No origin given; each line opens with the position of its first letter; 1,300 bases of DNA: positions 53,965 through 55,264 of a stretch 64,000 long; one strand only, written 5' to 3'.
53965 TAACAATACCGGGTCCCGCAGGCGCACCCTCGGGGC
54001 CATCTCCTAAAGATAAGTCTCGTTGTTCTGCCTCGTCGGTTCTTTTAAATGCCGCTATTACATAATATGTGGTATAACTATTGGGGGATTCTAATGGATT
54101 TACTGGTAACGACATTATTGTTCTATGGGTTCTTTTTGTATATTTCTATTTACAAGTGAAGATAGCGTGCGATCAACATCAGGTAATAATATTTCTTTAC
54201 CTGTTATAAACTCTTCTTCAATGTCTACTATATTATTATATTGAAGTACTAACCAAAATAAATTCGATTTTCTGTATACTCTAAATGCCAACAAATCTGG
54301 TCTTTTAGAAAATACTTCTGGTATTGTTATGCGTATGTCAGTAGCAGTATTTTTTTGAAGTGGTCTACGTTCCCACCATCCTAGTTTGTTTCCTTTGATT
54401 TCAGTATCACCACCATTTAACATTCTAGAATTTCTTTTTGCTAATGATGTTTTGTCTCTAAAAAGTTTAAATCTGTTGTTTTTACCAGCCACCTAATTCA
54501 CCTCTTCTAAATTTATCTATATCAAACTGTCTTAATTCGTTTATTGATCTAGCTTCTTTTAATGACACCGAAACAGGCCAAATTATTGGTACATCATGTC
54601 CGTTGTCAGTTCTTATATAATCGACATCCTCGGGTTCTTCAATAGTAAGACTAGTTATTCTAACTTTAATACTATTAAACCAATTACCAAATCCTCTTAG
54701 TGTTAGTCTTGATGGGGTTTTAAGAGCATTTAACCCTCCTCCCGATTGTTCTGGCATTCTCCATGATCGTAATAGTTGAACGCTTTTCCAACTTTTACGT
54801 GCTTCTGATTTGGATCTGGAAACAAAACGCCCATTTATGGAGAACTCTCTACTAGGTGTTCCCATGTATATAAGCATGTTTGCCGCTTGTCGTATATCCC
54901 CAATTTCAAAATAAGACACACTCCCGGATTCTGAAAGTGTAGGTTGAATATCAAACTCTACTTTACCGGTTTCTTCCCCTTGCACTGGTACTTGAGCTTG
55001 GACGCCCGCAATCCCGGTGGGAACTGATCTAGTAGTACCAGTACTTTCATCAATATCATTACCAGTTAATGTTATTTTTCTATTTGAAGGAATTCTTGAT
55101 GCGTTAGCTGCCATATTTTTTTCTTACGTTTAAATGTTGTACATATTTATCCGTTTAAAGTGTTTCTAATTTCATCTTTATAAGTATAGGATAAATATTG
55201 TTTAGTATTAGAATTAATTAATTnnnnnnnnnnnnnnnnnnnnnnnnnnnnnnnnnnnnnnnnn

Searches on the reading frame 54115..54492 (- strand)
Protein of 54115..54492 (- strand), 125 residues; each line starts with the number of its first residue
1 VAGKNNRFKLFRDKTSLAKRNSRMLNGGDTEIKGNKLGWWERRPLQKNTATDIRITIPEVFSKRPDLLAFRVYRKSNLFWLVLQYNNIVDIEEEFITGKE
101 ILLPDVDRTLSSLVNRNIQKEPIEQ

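Call 3: search_protein_families(library=pfam, proteins=[window:54115-54492:-], max_evalue=0.1)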
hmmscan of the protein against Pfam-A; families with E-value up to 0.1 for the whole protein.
window:54115-54492:- (125 aa): 1 family
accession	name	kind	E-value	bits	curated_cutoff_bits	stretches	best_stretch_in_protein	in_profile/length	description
PF11246.14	Phage_gp53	-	0.0032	17.6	21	1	62-100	53-91/200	Base plate wedge protein 53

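Call 4: search_protein_families(library=phrogs, proteins=[window:54115-54492:-], max_evalue=0.01)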
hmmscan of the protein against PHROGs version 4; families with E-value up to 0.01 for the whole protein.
window:54115-54492:- (125 aa): 4 families
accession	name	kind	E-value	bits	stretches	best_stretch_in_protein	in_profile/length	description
phrog_7145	-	tail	6.9e-09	36.8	1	48-113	34-101/108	baseplate wedge subunit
phrog_232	-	tail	2.8e-07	31.5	1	62-100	55-93/296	baseplate wedge subunit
phrog_15542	-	tail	1.4e-06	29.2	1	62-113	45-95/110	tail sheath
phrog_1269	-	tail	1.5e-06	28.6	1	62-108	35-81/99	baseplate wedge subunit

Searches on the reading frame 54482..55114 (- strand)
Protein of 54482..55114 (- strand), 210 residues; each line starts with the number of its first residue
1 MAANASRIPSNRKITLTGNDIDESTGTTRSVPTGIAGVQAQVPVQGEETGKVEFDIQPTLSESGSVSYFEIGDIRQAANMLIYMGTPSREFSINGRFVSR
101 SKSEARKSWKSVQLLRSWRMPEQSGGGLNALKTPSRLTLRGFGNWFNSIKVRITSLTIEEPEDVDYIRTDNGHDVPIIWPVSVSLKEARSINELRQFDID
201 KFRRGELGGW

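Call 3: search_protein_families(library=pfam, proteins=[window:54482-55114:-], max_evalue=0.1)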
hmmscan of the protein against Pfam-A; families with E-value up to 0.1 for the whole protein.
window:54482-55114:- (210 aa): 0 families

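Call 4: search_protein_families(library=phrogs, proteins=[window:54482-55114:-], max_evalue=0.01)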
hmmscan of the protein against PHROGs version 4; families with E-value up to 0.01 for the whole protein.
window:54482-55114:- (210 aa): 1 family
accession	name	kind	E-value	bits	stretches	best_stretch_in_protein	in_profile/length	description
phrog_12050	-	head and packaging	6.6e-10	39.7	1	49-170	301-431/507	virion structural protein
